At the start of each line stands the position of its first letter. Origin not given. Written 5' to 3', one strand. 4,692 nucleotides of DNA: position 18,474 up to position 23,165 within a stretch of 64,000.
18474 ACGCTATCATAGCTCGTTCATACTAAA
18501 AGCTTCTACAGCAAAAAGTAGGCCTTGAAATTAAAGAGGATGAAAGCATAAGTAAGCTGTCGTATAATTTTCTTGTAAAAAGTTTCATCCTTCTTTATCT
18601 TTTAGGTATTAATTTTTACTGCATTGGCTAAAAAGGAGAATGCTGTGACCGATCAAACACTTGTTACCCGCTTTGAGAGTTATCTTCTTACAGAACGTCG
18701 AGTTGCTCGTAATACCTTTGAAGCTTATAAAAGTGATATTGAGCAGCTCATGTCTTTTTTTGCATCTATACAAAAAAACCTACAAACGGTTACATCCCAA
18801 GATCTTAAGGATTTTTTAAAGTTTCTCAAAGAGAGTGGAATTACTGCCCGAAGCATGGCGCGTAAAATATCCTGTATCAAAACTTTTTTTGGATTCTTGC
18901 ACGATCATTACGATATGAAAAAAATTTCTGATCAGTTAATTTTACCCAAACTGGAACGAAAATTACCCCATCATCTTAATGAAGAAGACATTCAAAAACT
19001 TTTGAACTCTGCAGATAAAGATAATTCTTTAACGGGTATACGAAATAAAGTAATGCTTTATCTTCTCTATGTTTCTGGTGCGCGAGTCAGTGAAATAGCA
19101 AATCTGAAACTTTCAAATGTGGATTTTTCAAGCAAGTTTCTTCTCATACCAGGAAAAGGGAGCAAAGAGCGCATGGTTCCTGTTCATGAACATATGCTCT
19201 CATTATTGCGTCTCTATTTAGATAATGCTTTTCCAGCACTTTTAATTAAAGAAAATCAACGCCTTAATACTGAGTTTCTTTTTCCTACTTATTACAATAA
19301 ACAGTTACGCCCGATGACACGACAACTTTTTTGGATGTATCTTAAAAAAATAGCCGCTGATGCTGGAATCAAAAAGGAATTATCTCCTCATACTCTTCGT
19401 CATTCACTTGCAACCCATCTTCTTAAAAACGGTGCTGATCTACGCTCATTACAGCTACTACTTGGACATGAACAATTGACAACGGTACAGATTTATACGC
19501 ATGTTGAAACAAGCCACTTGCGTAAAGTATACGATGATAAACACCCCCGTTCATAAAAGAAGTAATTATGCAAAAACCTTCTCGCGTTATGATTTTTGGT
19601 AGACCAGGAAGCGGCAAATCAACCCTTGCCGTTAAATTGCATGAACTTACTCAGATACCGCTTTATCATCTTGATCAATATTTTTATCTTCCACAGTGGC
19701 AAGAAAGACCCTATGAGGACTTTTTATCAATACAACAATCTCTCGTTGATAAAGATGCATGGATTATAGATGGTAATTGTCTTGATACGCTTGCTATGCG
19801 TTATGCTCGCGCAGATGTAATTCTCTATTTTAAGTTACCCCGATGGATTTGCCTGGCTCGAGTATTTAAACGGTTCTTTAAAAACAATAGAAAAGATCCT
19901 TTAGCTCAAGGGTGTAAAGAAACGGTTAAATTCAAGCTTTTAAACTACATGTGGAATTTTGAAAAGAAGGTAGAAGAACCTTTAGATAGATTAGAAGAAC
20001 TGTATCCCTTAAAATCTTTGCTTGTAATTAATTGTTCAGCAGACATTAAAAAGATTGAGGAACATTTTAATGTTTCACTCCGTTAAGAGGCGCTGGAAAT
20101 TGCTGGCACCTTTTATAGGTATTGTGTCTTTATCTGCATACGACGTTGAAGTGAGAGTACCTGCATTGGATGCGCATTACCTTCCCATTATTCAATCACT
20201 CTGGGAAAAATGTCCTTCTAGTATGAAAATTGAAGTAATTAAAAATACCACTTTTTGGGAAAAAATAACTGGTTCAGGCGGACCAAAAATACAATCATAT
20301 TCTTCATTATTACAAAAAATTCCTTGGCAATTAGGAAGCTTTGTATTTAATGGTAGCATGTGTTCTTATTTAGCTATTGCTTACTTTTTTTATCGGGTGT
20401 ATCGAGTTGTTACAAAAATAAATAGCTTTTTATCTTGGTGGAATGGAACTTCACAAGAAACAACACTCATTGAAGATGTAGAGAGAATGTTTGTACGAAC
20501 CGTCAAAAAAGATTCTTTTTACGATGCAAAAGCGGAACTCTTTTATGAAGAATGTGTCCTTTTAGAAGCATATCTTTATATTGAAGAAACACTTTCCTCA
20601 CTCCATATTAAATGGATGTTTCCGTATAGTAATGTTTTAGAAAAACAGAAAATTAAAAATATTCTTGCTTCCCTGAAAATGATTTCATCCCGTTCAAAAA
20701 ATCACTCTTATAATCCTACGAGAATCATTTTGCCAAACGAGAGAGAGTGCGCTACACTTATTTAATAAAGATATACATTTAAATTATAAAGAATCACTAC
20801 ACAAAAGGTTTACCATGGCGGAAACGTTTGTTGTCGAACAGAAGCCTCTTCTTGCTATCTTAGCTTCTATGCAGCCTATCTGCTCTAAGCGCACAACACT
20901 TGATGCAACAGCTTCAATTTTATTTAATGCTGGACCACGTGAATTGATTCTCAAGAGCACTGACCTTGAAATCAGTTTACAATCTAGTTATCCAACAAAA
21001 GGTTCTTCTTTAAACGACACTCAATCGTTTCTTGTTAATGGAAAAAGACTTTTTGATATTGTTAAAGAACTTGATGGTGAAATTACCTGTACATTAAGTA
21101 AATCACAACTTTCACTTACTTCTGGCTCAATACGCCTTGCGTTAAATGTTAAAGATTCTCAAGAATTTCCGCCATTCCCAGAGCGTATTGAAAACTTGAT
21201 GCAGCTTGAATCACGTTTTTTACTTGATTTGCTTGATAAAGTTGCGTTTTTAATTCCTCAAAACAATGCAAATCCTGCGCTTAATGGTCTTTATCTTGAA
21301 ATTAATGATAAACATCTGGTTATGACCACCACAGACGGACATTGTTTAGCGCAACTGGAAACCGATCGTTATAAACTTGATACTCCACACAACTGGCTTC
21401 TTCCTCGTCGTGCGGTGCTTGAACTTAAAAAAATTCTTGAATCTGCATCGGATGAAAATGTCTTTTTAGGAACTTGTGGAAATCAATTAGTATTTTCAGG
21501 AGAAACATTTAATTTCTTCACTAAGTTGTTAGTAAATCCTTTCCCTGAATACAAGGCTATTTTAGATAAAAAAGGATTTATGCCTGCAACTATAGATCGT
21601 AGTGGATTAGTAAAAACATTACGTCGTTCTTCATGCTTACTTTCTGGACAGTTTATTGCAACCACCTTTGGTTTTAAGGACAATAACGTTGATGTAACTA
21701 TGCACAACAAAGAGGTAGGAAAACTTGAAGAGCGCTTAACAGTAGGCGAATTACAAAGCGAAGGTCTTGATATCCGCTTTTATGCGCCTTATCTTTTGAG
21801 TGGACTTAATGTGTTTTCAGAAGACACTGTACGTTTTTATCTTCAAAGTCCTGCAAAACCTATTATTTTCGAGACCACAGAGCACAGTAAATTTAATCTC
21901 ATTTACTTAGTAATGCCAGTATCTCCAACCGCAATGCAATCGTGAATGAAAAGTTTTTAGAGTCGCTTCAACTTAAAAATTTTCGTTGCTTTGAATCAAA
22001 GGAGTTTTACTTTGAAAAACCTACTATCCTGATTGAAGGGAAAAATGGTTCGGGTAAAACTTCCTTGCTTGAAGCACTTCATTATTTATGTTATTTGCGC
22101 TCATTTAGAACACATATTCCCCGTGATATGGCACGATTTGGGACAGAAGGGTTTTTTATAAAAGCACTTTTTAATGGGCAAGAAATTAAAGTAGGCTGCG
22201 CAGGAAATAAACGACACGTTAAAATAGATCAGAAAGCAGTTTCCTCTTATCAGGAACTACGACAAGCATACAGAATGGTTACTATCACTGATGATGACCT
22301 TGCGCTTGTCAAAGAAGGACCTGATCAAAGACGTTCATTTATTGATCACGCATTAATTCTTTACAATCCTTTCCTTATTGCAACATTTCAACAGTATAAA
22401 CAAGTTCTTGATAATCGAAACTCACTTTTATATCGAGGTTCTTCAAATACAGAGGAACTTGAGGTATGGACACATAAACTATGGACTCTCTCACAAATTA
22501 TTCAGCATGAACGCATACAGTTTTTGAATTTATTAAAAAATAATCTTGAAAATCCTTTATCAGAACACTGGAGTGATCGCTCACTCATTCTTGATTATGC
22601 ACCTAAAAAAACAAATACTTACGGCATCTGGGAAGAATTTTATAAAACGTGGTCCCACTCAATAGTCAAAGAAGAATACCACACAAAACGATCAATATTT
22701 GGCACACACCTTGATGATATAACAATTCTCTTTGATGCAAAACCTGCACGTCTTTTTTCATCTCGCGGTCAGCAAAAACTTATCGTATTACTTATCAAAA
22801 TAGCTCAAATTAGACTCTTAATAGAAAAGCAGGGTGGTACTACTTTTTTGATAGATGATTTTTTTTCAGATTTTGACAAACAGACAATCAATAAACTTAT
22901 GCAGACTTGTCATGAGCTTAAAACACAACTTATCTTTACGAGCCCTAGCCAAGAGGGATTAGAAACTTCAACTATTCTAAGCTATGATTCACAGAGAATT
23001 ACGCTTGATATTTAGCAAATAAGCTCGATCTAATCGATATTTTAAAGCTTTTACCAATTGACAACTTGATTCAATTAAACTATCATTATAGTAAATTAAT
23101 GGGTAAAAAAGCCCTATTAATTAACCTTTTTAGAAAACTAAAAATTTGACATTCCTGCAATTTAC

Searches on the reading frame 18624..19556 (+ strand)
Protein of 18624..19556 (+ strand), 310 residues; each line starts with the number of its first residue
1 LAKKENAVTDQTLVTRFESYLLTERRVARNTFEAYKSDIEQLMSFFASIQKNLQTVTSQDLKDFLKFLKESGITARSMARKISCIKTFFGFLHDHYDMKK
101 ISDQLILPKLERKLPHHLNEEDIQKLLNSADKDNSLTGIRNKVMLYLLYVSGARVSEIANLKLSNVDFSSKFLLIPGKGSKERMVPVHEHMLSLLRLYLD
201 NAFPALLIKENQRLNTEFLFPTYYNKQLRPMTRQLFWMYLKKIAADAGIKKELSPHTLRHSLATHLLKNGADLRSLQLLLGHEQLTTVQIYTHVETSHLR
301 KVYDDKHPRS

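Call 103: search_protein_families(library=pfam, proteins=[window:18624-19556:+], max_evalue=0.0001)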
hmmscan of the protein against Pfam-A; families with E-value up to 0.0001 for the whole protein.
window:18624-19556:+ (310 aa): 3 families
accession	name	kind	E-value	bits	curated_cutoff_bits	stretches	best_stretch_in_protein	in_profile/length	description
PF00589.27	Phage_integrase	-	1.6e-43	148.9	27.1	1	118-297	3-171/172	Phage integrase family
PF02899.23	Phage_int_SAM_1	-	3.5e-16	59.7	22.3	1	15-92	2-79/83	Phage integrase, N-terminal SAM-like domain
PF13495.12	Phage_int_SAM_4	-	9.9e-06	26.3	27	1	15-89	3-75/85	Phage integrase, N-terminal SAM-like domain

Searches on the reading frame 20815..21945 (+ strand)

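Call 103: search_protein_families(library=pfam, proteins=[window:20815-21945:+], max_evalue=0.0001)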
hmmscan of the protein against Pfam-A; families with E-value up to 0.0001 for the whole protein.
window:20815-21945:+ (376 aa): 3 families
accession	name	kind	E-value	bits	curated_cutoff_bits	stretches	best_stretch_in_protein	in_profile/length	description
PF00712.24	DNA_pol3_beta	-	1.4e-24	87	24.4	2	5-120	3-118/120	DNA polymerase III beta subunit, N-terminal domain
PF02767.21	DNA_pol3_beta_2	-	1.1e-18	68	27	1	131-245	2-116/116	DNA polymerase III beta subunit, central domain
PF02768.20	DNA_pol3_beta_3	-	4.1e-13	49.6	27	1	257-369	11-120/121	DNA polymerase III beta subunit, C-terminal domain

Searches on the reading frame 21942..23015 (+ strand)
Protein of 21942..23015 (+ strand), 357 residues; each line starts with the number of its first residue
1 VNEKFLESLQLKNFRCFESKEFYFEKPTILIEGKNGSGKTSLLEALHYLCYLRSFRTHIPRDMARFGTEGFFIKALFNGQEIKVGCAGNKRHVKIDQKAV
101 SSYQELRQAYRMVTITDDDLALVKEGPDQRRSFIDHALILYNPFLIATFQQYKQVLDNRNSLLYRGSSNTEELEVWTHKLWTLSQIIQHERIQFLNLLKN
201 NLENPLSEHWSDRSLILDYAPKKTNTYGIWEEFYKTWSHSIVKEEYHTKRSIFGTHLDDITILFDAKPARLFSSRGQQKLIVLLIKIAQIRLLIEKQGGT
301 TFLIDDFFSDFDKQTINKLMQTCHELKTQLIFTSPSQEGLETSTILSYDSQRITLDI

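Call 103: search_protein_families(library=pfam, proteins=[window:21942-23015:+], max_evalue=0.0001)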
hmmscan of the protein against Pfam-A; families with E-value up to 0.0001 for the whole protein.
window:21942-23015:+ (357 aa): 5 families
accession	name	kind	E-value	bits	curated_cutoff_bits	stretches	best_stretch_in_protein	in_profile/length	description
PF13476.12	AAA_23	-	5.2e-18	66.8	27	1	8-201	1-176/201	AAA domain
PF02463.25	SMC_N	-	1.5e-16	60.9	40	1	5-342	1-204/220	RecF/RecN/SMC N terminal domain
PF13175.12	AAA_15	-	1.2e-10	42.1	32.1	1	6-123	3-91/374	AAA ATPase domain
PF13304.12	AAA_21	-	1.3e-07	32.5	27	1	33-336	6-299/304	AAA domain, putative AbiEii toxin, Type IV TA system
PF13555.12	AAA_29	-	2.7e-06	27.5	27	1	6-49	1-45/61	P-loop containing region of AAA domain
